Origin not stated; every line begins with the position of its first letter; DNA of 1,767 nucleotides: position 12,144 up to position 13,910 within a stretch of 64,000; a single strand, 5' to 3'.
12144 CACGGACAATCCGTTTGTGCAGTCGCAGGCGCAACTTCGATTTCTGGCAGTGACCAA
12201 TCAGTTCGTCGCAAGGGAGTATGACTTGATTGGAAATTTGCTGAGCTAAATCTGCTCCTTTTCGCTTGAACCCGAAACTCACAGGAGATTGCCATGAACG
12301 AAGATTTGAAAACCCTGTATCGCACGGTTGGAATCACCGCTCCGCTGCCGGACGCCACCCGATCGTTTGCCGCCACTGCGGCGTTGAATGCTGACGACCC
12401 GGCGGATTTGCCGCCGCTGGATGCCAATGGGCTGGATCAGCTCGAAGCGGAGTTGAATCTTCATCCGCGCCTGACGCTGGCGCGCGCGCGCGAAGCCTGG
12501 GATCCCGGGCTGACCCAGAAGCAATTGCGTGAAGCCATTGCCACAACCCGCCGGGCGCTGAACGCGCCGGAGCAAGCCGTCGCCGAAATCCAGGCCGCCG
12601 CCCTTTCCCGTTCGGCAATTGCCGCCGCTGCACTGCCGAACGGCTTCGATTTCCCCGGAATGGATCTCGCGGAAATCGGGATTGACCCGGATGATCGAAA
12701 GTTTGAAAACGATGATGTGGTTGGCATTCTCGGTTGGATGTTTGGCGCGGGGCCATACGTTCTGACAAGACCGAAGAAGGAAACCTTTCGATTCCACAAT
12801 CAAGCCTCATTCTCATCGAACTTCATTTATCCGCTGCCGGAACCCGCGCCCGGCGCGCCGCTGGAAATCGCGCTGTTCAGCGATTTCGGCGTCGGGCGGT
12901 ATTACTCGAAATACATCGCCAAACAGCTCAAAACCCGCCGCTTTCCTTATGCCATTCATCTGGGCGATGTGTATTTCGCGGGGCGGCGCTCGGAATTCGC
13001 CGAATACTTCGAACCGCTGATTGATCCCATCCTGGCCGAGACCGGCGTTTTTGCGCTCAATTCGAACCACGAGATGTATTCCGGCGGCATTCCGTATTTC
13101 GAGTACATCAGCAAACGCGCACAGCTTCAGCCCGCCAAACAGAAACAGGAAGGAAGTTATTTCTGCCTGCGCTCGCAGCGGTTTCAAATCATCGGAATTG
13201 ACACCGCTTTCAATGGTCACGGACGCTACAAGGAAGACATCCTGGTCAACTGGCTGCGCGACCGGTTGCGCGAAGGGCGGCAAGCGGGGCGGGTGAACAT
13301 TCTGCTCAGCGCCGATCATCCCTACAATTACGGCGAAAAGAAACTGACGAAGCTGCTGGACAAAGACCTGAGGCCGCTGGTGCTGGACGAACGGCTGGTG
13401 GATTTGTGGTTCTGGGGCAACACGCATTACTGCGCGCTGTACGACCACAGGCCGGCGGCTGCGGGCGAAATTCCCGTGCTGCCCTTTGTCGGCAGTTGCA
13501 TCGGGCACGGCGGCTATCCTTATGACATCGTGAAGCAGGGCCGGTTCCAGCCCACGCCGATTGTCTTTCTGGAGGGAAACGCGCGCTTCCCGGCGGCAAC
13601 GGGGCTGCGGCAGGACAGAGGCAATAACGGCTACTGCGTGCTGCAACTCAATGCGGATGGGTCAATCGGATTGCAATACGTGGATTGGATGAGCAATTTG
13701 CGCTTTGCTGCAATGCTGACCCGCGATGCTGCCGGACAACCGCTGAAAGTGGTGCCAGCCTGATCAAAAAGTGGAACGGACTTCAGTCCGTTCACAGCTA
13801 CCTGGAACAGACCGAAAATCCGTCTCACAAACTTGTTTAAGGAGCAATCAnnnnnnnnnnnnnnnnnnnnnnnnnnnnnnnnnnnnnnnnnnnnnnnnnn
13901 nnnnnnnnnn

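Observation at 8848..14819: Three-gene operon of unknown function: GMC-oxidoreductase fusion, metallophosphoesterase with N-terminal extension, hypothetical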

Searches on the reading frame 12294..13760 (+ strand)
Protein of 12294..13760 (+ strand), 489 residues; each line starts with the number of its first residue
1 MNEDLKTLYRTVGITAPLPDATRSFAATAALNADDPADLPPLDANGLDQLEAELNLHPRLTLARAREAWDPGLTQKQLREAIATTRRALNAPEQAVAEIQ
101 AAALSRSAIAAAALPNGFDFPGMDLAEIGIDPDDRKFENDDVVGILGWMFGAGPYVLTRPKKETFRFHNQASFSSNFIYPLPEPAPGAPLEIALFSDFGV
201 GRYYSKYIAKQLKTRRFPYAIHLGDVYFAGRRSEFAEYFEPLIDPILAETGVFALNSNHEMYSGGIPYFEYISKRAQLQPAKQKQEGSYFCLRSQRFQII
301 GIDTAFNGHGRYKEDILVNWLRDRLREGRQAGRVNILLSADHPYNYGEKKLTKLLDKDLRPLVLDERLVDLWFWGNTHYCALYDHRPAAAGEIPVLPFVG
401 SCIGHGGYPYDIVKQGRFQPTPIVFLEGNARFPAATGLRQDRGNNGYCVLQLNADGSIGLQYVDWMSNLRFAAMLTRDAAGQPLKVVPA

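Call 7: search_protein_families(library=pfam, proteins=[window:12294-13760:+], max_evalue=1)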
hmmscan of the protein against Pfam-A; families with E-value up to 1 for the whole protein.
window:12294-13760:+ (489 aa): 1 family
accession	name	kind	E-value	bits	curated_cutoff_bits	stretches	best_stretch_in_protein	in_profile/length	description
PF00149.33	Metallophos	-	1.5e-05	26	21.5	1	192-379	3-190/191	Calcineurin-like phosphoesterase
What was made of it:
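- On Calcineurin-like metallophosphoesterase (B): 26.0 bits against 21.5 (call 7)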

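Call 8: search_protein_families(library=ncbifam, proteins=[window:12294-13760:+], max_evalue=1)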
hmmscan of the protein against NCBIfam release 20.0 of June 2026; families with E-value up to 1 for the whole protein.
window:12294-13760:+ (489 aa): 0 families

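Call 9: search_protein_families(library=padloc, proteins=[window:12294-13760:+], max_evalue=1)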
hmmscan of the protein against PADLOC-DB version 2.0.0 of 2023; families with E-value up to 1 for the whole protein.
window:12294-13760:+ (489 aa): 0 families

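Call 11: search_solved_structures(query=window:12294-13760:+, max_evalue=10)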
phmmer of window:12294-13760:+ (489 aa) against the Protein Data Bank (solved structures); distinct sequences matched with E-value up to 10: 2.
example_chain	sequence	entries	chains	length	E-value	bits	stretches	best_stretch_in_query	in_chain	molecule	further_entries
2p9b_A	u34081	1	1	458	0.96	11.3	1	26-73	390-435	Possible prolidase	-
6u5b_0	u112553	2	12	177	1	11.1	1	35-99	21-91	Tri2 PA0619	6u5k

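Call 46: find_homologous_proteins(query=window:12294-13760:+)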
Query window:12294-13760:+ (489 aa): 547 proteins with E <= 0.001 among 8000 candidates; the best 120 are listed.
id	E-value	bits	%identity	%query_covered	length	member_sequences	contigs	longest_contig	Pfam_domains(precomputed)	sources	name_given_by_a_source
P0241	0.0e+0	1125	99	100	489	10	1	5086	PF00149.34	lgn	-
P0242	8.2e-290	980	85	100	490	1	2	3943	PF00149.34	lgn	-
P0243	1.6e-271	919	79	100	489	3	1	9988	-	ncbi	ncbi:MAG: metallophosphoesterase [Acidobacteriota bacterium]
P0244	2.1e-261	886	77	100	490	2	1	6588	PF00149.34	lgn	-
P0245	6.1e-239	812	71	100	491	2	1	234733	-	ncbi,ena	-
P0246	1.1e-238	811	71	100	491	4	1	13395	-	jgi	-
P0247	3.8e-238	809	71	100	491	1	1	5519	-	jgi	jgi:hypothetical protein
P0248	1.5e-236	804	70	100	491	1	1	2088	-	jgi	jgi:hypothetical protein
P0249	1.4e-235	801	70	100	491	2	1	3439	-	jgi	jgi:Calcineurin-like phosphoesterase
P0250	2.6e-235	800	69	100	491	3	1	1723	-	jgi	-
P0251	9.5e-235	798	70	100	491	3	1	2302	-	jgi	jgi:hypothetical protein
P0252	1.5e-234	797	68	100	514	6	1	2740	-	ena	-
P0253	5.5e-234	796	68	100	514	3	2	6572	PF00149.34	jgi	jgi:hypothetical protein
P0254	6.4e-234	795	69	100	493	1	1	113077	-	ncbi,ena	-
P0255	9.8e-233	791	68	100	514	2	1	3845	-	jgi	jgi:hypothetical protein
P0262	5.2e-215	733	67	100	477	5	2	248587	-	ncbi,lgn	-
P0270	1.2e-200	686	64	95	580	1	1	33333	-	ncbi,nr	ncbi:MAG TPA: metallophosphoesterase, partial [Blastocatellia bacterium]|nr:metallophosphoesterase [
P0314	4.5e-141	489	51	97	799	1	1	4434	-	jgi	jgi:hypothetical protein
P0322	1.8e-138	480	51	92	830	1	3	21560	PF00149.34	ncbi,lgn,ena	ncbi:MAG: metallophosphoesterase [Acidobacteriota bacterium]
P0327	2.9e-136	473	52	93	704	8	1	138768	-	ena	-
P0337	5.0e-133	463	46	99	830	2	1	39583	PF25608.1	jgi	-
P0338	9.3e-133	462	46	97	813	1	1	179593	-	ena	-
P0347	6.2e-131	456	48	99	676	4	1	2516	PF13365.13,PF00149.34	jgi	jgi:hypothetical protein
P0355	8.1e-129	449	48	89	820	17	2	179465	-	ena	-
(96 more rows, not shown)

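Call 47: find_encoding_contigs(protein=P0245, flank=10000, max_places=2)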
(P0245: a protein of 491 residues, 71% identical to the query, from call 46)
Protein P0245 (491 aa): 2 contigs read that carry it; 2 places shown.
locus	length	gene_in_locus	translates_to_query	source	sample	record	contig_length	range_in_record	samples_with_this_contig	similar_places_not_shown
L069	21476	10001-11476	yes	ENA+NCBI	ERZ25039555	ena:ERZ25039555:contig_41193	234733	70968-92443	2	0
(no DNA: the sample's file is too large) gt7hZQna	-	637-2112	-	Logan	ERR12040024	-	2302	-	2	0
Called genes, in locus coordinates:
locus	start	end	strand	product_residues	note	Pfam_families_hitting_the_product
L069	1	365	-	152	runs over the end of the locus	PF02687:FtsX (weak)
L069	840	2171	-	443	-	PF12704:MacB_PCD, PF02687:FtsX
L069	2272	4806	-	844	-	PF12704:MacB_PCD, PF02687:FtsX, PF12704:MacB_PCD, PF02687:FtsX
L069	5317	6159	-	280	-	PF06439:3keto-disac_hyd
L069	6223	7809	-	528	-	PF01425:Amidase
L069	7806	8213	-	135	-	PF11236:DUF3037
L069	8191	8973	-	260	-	PF20613:HipA_2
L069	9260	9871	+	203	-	PF01965:DJ-1_PfpI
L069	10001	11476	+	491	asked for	-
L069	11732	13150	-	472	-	PF02878:PGM_PMM_I, PF02879:PGM_PMM_II, PF02880:PGM_PMM_III, PF00408:PGM_PMM_IV (weak)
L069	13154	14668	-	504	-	-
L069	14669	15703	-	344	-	PF00483:NTP_transferase, PF12804:NTP_transf_3 (weak), PF00132:Hexapep (faint), PF24894:Hexapep_GlmU, PF25084:LbH_EIF2B, PF25087:GMPPB_C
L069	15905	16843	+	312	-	PF04794:YdjC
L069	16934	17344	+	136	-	PF00892:EamA (weak)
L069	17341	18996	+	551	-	PF00892:EamA, PF05653:Mg_trans_NIPA (weak), PF13506:Glyco_transf_21, PF13641:Glyco_tranf_2_3, PF00535:Glycos_transf_2 (weak), PF13632:Glyco_trans_2_3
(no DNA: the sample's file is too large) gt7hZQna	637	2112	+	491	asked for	-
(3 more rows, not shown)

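Call 48: find_encoding_contigs(protein=P0262, flank=10000, max_places=2)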
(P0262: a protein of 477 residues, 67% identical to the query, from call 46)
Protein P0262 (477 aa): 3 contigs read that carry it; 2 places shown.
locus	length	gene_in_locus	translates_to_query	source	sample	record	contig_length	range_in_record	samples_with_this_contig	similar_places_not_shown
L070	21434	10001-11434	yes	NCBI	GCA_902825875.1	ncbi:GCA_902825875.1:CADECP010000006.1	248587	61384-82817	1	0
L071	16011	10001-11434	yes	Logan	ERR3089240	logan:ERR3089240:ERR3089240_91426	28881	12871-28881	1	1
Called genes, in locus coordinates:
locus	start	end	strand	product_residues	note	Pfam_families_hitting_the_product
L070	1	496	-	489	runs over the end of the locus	-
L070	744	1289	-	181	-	-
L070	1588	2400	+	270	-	PF13349:DUF4097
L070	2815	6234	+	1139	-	PF00732:GMC_oxred_N, PF05199:GMC_oxred_C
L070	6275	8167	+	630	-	PF01223:Endonuclease_NS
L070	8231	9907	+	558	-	PF03098:An_peroxidase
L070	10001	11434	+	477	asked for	-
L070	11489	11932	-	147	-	-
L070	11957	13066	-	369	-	PF00355:Rieske, PF03358:FMN_red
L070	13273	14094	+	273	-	PF03575:Peptidase_S51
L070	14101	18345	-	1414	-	PF13243:SQHop_cyclase_C (weak), PF02985:HEAT (faint), PF13646:HEAT_2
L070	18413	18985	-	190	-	PF14103:DUF4276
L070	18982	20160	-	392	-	PF02463:SMC_N (weak), PF11398:DUF2813 (faint), PF13175:AAA_15, PF13476:AAA_23, PF13304:AAA_21, PF13175:AAA_15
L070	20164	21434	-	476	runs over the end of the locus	PF01225:Mur_ligase, PF08245:Mur_ligase_M, PF02875:Mur_ligase_C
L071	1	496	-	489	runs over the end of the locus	-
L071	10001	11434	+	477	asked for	-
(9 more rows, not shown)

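Call 49: find_encoding_contigs(protein=P0243, flank=10000, max_places=2)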
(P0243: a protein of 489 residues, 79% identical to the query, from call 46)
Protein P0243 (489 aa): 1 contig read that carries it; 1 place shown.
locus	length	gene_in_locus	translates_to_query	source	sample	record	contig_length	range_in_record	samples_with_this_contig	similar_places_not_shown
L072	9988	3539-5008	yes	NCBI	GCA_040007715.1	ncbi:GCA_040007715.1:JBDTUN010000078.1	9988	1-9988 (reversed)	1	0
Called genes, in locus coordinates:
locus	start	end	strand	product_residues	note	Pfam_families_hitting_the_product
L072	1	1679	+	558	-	?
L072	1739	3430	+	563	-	PF03098:An_peroxidase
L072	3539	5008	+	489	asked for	-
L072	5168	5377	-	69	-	-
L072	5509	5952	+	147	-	-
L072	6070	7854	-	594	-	PF02771:Acyl-CoA_dh_N, PF02770:Acyl-CoA_dh_M, PF00441:Acyl-CoA_dh_1, PF22924:ACOX_C_alpha1, PF08028:Acyl-CoA_dh_2, PF21263:Acyl-CoA-dh_C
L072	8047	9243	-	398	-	PF00108:Thiolase_N, PF02803:Thiolase_C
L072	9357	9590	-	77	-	-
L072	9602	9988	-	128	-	PF05685:Uma2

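Call 51: search_solved_structures(query=L070:8231-9904:+, max_evalue=0.001, show_alignments=1)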
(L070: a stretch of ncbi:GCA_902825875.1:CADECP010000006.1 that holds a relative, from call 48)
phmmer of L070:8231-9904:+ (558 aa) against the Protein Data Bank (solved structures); distinct sequences matched with E-value up to 0.001: 64 (the best 60 are shown).
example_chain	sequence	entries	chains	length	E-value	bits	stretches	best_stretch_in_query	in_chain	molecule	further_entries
4kvj_A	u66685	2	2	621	2.3e-117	395.8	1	6-556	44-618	Fatty acid alpha-oxidase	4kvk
4hhr_A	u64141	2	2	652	3.7e-117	395.1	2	313-557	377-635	Alpha-dioxygenase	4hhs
4kvl_A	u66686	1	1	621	8.5e-117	393.9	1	6-556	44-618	Fatty acid alpha-oxidase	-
8s6c_A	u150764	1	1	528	1.5e-25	92.7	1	55-509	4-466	Lactoperoxidase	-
6y3c_A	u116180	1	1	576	1.4e-19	73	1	185-502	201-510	Prostaglandin G/H synthase 1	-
7jxt_A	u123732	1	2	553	6.6e-19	70.8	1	186-344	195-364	Prostaglandin G/H synthase 1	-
5kir_A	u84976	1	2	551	7e-19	70.7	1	173-496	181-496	Prostaglandin G/H synthase 2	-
5f1a_A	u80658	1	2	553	7.1e-19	70.7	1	173-495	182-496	Prostaglandin G/H synthase 2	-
5ikq_A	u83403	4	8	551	7.3e-19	70.6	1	173-494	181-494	Prostaglandin G/H synthase 2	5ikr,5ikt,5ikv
5f19_A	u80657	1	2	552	7.5e-19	70.6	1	173-494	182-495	Prostaglandin G/H synthase 2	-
5u6x_A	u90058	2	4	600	1e-18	70.2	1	185-344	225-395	Prostaglandin G/H synthase 1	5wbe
1ebv_A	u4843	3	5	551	1.3e-18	69.8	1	186-344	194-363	PROSTAGLANDIN H2 SYNTHASE | PROSTAGLANDIN H2 SYNTHASE-1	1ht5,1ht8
4o1z_A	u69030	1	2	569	1.3e-18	69.8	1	186-344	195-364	Prostaglandin G/H synthase 1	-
1diy_A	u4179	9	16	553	1.3e-18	69.7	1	186-344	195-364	PROSTAGLANDIN H2 SYNTHASE-1 | Prostaglandin G/H synthase 1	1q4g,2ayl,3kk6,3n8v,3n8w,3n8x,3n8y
3n8w_B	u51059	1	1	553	1.3e-18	69.7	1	186-344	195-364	Prostaglandin G/H synthase 1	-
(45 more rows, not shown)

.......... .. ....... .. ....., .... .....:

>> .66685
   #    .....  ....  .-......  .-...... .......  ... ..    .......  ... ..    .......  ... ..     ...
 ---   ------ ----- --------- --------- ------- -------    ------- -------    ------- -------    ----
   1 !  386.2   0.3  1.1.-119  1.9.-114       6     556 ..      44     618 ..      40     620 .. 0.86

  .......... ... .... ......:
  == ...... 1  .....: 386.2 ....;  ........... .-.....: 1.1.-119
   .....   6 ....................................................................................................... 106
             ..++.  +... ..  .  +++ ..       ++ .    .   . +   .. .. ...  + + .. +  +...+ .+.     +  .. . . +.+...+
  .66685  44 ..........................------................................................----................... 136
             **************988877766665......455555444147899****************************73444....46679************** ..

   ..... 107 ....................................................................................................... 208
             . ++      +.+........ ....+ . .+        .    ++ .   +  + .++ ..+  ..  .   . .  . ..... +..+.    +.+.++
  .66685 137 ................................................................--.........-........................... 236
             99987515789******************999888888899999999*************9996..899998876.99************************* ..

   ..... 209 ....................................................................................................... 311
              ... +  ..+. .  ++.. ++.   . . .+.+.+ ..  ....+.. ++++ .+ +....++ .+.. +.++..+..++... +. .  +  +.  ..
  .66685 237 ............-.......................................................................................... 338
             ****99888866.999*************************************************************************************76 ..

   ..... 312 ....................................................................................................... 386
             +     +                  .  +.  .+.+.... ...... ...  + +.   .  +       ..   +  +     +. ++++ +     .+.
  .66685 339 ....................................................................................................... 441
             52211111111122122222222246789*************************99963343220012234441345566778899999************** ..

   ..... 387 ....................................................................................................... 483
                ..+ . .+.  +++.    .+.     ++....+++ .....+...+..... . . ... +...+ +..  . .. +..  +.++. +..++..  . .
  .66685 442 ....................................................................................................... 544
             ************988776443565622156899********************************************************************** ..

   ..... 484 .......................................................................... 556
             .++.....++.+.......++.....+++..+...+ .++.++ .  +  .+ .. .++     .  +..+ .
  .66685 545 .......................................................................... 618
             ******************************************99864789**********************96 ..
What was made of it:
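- Closest known: Plant and cyanobacterial fatty-acid alpha-dioxygenase pathway. Same: Related clusters encode a full-length alpha-DOX homologue next to A (E 2e-117, call 51).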

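Call 58: search_protein_families(library=pfam, proteins=[L070:1426-2397:+], max_evalue=0.01)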
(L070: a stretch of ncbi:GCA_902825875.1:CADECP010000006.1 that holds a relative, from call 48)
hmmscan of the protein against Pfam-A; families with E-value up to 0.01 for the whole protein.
L070:1426-2397:+ (324 aa): 2 families
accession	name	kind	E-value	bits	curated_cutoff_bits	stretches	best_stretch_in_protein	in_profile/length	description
PF13349.12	DUF4097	-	7.7e-09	35.7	22.9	1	170-318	116-246/247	Toastrack DUF4097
PF24016.2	DUF7330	-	0.0092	16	27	0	189-281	42-129/187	Domain of unknown function (DUF7330)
